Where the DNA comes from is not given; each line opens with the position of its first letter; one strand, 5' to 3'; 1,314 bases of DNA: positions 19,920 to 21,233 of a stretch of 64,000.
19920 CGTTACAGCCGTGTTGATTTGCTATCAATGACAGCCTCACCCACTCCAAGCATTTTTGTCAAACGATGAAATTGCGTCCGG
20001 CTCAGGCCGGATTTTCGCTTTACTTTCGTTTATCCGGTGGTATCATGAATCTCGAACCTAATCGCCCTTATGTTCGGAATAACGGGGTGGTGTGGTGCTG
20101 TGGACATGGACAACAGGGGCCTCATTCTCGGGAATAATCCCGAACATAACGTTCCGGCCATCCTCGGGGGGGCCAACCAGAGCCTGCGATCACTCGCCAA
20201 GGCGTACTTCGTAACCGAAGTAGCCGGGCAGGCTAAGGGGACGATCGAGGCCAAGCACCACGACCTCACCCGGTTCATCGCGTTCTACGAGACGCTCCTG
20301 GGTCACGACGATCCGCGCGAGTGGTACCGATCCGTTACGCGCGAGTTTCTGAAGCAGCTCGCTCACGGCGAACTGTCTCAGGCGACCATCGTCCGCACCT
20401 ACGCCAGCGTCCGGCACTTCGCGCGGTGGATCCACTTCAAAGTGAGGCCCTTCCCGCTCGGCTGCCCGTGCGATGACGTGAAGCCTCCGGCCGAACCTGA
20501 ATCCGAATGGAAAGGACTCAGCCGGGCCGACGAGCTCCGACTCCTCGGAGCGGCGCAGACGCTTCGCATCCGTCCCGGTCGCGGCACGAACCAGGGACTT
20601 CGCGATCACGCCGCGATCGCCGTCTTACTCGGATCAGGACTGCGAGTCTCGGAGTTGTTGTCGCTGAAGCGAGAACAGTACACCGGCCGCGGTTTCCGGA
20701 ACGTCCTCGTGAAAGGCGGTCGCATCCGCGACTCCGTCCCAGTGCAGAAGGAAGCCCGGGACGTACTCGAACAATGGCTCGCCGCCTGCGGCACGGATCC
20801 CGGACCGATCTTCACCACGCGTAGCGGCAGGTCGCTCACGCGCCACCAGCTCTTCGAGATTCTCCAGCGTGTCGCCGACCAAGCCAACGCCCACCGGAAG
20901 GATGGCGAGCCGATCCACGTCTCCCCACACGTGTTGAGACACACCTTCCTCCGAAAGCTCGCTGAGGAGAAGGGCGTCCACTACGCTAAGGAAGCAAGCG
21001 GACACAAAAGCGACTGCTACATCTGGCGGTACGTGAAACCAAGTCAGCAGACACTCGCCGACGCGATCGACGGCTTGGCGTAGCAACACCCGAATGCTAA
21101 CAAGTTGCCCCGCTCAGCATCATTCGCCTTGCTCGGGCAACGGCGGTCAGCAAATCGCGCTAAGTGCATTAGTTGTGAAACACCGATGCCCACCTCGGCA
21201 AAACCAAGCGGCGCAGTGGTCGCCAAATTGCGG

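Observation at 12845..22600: About 9.7-kb GC-rich island with integrase, ParDE and nucleases in an otherwise AT-moderate CPR-like chromosome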

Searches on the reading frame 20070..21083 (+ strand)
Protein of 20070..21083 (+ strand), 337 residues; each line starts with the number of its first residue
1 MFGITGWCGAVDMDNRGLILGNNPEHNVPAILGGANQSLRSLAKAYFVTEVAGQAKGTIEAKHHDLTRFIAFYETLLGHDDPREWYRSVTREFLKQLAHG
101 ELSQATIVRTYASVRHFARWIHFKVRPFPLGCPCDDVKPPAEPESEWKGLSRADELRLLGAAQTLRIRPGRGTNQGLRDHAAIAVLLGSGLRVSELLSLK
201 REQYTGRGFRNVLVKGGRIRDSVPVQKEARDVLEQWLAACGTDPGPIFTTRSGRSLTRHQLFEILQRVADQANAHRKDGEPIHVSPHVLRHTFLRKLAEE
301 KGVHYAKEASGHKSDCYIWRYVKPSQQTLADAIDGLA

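Call 6: search_protein_families(library=pfam, max_evalue=0.01, proteins=[window:20070-21083:+])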
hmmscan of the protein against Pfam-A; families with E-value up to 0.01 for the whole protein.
window:20070-21083:+ (337 aa): 2 families
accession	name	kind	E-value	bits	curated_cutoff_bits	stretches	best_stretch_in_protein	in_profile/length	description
PF00589.27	Phage_integrase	-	2.6e-19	70.1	27.1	1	164-326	17-170/172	Phage integrase family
PF02899.23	Phage_int_SAM_1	-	0.00038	21.1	22.3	1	55-120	15-78/83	Phage integrase, N-terminal SAM-like domain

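Call 12: find_encoding_contigs(protein=window:20070-21083:+, flank=10000, max_places=8)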
Protein window:20070-21083:+ (337 aa): no gene with exactly this product is on record in the collection.

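Call 20: search_protein_families(library=ncbifam, max_evalue=0.01, proteins=[window:20070-21083:+])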
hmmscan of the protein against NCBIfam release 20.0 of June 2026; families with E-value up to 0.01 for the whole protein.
window:20070-21083:+ (337 aa): 8 families
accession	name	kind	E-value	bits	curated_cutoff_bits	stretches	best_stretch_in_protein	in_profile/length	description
TIGR02224.1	recomb_XerC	equivalog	3.8e-29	102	335.15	1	52-328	11-281/295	tyrosine recombinase XerC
TIGR02225.1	recomb_XerD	equivalog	1.7e-26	93.2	329.6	1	51-300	10-249/290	site-specific tyrosine recombinase XerD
NF001399.0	PRK00283.1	subfamily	5e-26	91.6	279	1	52-299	20-257/300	tyrosine recombinase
NF040815.2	recomb_XerA_Arch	equivalog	2.4e-22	79.8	220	1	50-314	8-244/263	site-specific tyrosine recombinase/integron integrase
NF003462.0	PRK05084.1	equivalog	3.5e-11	42.4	267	1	178-335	196-355/360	tyrosine recombinase XerS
NF002331.0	PRK01287.1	subfamily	7.1e-09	35.1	371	1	35-299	22-286/365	site-specific tyrosine recombinase XerC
NF007371.0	PRK09871.1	subfamily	2.4e-08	33.8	222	1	174-321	23-171/198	tyrosine-type DNA invertase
NF007370.0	PRK09870.1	subfamily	0.0065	16.1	221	0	233-298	89-152/200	tyrosine-type DNA invertase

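Call 22: find_homologous_proteins(query=window:20070-21083:+, max_evalue=1e-10)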
Query window:20070-21083:+ (337 aa): 518 proteins with E <= 1e-10 among 6568 candidates; the best 120 are listed.
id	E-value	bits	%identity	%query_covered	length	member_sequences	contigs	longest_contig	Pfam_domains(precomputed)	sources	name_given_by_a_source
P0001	1.2e-220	750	100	97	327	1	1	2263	PF00589.28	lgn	-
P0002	9.8e-166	569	77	100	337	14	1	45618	PF00589.28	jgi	jgi:integrase/recombinase XerD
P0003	4.4e-164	564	76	100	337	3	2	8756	PF00589.28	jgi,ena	-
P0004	6.4e-162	557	77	96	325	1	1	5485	PF00589.28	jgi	jgi:integrase/recombinase XerD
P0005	1.5e-161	556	75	100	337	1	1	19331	PF00589.28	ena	-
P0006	4.5e-157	541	76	96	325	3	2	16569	PF00589.28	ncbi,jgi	ncbi:MAG: tyrosine-type recombinase/integrase [Candidatus Binatia bacterium]|jgi:integrase/recombina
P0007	8.3e-154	530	74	97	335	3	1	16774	PF00589.28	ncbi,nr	ncbi:MAG: tyrosine-type recombinase/integrase [Deltaproteobacteria bacterium]|nr:tyrosine-type recom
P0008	1.1e-153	530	73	96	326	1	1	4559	PF00589.28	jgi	jgi:integrase/recombinase XerD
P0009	1.3e-153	530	73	96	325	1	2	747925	PF00589.28,PF02899.24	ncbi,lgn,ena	ncbi:MAG: tyrosine-type recombinase/integrase [Candidatus Binataceae bacterium]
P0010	1.2e-152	526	71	96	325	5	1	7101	PF00589.28,PF02899.24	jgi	jgi:integrase/recombinase XerD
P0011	5.4e-152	524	74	96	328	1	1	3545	PF00589.28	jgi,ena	jgi:integrase/recombinase XerD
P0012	3.3e-151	522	71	96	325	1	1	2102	PF00589.28,PF02899.24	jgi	jgi:integrase/recombinase XerD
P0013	3.4e-151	522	73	96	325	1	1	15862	PF00589.28,PF02899.24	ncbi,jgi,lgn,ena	-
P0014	3.5e-151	521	74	96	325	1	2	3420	PF00589.28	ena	-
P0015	1.7e-150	519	74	93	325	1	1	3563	PF00589.28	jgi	jgi:integrase/recombinase XerD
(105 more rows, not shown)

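Call 24: find_encoding_contigs(protein=P0002, flank=10000, max_places=3)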
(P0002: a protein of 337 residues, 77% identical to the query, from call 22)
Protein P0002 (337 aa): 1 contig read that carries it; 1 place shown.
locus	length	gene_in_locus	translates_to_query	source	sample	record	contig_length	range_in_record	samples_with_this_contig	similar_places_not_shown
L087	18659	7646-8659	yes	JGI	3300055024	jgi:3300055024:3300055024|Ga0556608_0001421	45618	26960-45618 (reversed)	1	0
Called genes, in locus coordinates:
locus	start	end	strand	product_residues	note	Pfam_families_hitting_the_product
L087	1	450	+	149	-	?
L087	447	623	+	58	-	-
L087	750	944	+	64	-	-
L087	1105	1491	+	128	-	PF11171:DUF2958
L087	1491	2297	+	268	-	PF20582:UPF0758_N, PF04002:RadC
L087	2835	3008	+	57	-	-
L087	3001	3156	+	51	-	-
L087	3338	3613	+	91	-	PF13560:HTH_31, PF12844:HTH_19, PF01381:HTH_3, PF13443:HTH_26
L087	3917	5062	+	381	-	PF01436:NHL (faint), PF00404:Dockerin_1 (weak)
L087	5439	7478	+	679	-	-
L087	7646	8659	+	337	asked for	PF00589:Phage_integrase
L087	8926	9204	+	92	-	-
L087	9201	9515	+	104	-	PF05016:ParE_toxin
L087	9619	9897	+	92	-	PF12728:HTH_17 (weak)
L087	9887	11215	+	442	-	PF12167:Arm-DNA-bind_2 (weak), PF00589:Phage_integrase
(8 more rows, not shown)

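Call 25: find_encoding_contigs(protein=P0009, flank=10000, max_places=3)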
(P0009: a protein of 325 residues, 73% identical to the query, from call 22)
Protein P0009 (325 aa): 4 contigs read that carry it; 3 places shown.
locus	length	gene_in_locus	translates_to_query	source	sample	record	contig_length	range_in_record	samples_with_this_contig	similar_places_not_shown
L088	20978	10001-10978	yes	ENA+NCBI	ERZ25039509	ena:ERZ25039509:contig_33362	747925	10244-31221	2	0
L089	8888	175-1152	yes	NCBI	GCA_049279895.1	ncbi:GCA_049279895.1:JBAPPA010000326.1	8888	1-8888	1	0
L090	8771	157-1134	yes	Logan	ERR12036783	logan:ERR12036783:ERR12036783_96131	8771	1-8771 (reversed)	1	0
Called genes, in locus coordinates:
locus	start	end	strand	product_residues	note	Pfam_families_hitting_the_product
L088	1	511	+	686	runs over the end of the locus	-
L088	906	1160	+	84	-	-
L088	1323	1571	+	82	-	PF15919:HicB_lk_antitox, PF21748:UPF0150 (weak)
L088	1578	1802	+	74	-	PF07927:HicA_toxin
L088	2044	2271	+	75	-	PF01402:RHH_1 (weak)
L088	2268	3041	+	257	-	PF00142:Fer4_NifH (weak), PF01656:CbiA, PF02374:ArsA_ATPase (weak), PF06564:CBP_BcsQ, PF09140:MipZ (weak), PF10609:ParA, PF13614:AAA_31, PF00142:Fer4_NifH (weak)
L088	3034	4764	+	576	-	PF02195:ParB_N, PF17762:HTH_ParB, PF13730:HTH_36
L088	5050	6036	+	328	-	-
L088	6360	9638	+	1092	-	-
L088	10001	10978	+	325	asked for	PF02899:Phage_int_SAM_1 (weak), PF00589:Phage_integrase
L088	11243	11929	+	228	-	-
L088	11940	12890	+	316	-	PF13814:Replic_Relax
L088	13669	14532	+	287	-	-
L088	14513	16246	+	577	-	-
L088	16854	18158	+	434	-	PF01935:DUF87 (weak), PF02534:T4SS-DNA_transf (faint), PF10412:TrwB_AAD_bind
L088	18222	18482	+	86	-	-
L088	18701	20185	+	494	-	PF02558:ApbA, PF08546:ApbA_C, PF14464:Prok-JAB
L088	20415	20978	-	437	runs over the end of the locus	PF07690:MFS_1, PF00083:Sugar_tr (faint)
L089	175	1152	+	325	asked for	PF02899:Phage_int_SAM_1 (weak), PF00589:Phage_integrase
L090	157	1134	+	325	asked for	PF02899:Phage_int_SAM_1 (weak), PF00589:Phage_integrase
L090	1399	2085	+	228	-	-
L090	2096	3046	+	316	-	PF13814:Replic_Relax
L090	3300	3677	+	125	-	-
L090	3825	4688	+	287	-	-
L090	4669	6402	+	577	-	-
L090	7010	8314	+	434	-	PF01935:DUF87 (weak), PF02534:T4SS-DNA_transf (faint), PF10412:TrwB_AAD_bind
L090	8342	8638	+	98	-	-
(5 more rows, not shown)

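Call 34: search_protein_families(library=phrogs, max_evalue=0.01, proteins=[window:20070-21083:+])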
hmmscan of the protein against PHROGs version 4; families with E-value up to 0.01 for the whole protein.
window:20070-21083:+ (337 aa): 2 families
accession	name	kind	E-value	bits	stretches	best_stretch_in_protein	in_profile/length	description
phrog_1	-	integration and excision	1.1e-27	98.6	1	54-335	182-446/611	integrase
phrog_216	-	integration and excision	5.2e-19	69.5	1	174-334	71-234/301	integrase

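Call 69: search_dna_similar(query=window:20070-21083:+, collection=plasmids, mode=protein, max_rows=12)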
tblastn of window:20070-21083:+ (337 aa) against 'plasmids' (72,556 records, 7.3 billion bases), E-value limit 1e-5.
Records with a match: 470; places in all: 528; records where one place covers at least 80% of the query: 134.
Best place of each record, by identity: <60% 470.
By first word of the organism name: Bacillus 64; Sinorhizobium 34; Rhizobium 33; Thermus 27; Phaeobacter 24; Geobacillus 20; Acinetobacter 18; Legionella 15; Sphingobium 14; Parageobacillus 12; and 100 more.
By predicted mobility (MOB-suite, as given by PLSDB): non-mobilizable 212; conjugative 210; mobilizable 48.
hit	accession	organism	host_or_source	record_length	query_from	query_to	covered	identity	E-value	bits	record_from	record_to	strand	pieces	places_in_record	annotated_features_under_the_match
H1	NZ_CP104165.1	Candidatus Bandiella numerosa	Cryptomonas gyropyrenoidosa SAG ...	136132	20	337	94%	35.4%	1e-50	187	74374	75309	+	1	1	tyrosine-type recombinase/integrase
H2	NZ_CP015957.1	Legionella pneumophila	Isolate,environmental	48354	38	336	89%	37.5%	6e-49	182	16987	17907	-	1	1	tyrosine-type recombinase/integrase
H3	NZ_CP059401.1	Legionella sp. PC1000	Biofilm - potable water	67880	38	336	89%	37.5%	2e-48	181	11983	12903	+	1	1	site-specific integrase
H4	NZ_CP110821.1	Candidatus Bandiella woodruffii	Euplotes woodruffi,mixed host and ...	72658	35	337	90%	36.5%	5e-50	186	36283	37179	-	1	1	tyrosine-type recombinase/integrase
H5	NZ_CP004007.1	Legionella oakridgensis ATCC 33761 = DSM 21215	-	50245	38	336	89%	36.9%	1e-47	179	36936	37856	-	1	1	site-specific integrase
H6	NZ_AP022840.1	Legionella antarctica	-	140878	38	336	89%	36.6%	6e-47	177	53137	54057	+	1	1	tyrosine-type recombinase/integrase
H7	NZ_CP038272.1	Legionella geestiana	cell culture,Hot water tap, Geest ...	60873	38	336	89%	36.2%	7e-47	176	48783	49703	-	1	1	tyrosine-type recombinase/integrase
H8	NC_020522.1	Legionella pneumophila subsp. pneumophila LPE509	-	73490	38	336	89%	35.4%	7e-49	182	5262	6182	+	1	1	tyrosine-type recombinase/integrase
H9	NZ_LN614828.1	Legionella fallonii LLAP-10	-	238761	38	336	89%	35.1%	3e-48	181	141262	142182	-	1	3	tyrosine-type recombinase/integrase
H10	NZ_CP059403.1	Legionella sp. PC1000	Biofilm - potable water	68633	38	336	89%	34.7%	3e-49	183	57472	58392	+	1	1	tyrosine-type recombinase/integrase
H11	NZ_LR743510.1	Methylobacterium bullatum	-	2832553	14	334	95%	27.5%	3e-7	60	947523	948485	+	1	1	none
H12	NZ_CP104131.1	Sinorhizobium sp. K101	Phaseolus vulgaris,cell ...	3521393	13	334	96%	26.9%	6e-8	62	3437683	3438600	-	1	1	none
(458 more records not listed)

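Call 70: find_encoding_contigs(protein=P0005, flank=10000, max_places=3)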
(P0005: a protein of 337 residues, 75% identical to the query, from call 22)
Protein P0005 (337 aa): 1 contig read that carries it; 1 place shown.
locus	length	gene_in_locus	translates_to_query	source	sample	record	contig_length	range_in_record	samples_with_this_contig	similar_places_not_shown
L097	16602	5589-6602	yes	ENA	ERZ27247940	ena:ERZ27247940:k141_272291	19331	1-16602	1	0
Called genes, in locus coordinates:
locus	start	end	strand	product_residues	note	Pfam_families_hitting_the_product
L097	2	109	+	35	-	?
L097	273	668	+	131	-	PF11171:DUF2958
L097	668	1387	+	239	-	PF04002:RadC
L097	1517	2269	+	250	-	PF04471:Mrr_cat, PF22722:NA-iREase1 (weak)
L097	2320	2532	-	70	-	-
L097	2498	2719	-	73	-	-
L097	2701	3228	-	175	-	-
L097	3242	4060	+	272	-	-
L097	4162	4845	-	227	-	-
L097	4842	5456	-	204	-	PF04326:SLFN_AlbA_2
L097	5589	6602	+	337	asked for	PF00589:Phage_integrase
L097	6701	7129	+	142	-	-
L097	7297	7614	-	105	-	-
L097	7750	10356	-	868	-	PF07603:Lcl_C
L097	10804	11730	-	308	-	-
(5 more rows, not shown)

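Call 71: find_encoding_contigs(protein=P0003, flank=10000, max_places=3)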
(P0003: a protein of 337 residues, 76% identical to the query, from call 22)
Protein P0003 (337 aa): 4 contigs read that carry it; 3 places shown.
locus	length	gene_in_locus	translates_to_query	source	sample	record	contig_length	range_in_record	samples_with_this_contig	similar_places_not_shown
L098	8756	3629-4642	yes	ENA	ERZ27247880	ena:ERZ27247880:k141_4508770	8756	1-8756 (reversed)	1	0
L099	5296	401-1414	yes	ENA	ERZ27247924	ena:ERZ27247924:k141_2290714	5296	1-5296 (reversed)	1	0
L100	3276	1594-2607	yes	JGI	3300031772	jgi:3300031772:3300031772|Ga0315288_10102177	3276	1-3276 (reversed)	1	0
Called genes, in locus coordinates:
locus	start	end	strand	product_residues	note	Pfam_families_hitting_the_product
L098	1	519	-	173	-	?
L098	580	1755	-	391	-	PF00753:Lactamase_B, PF19583:ODP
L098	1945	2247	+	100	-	-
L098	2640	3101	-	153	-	-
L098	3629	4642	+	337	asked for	PF00589:Phage_integrase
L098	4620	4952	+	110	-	-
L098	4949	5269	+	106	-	PF05016:ParE_toxin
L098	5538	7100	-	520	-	PF00370:FGGY_N, PF02782:FGGY_C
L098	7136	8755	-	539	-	?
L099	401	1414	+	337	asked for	PF00589:Phage_integrase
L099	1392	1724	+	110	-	-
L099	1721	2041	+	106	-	PF05016:ParE_toxin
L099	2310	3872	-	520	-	PF00370:FGGY_N, PF02782:FGGY_C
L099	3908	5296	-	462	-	?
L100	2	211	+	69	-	?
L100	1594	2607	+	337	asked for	PF00589:Phage_integrase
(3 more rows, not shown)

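Call 79: find_related_loci(query=window:20070-21083:+, collection=viral_contigs, flank=8000)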
Query window:20070-21083:+ (337 aa) in viral_contigs; peptide patterns used: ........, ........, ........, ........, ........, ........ (x = any residue, [..] = any of these).
No stretch of DNA in the collection matches any of the patterns.
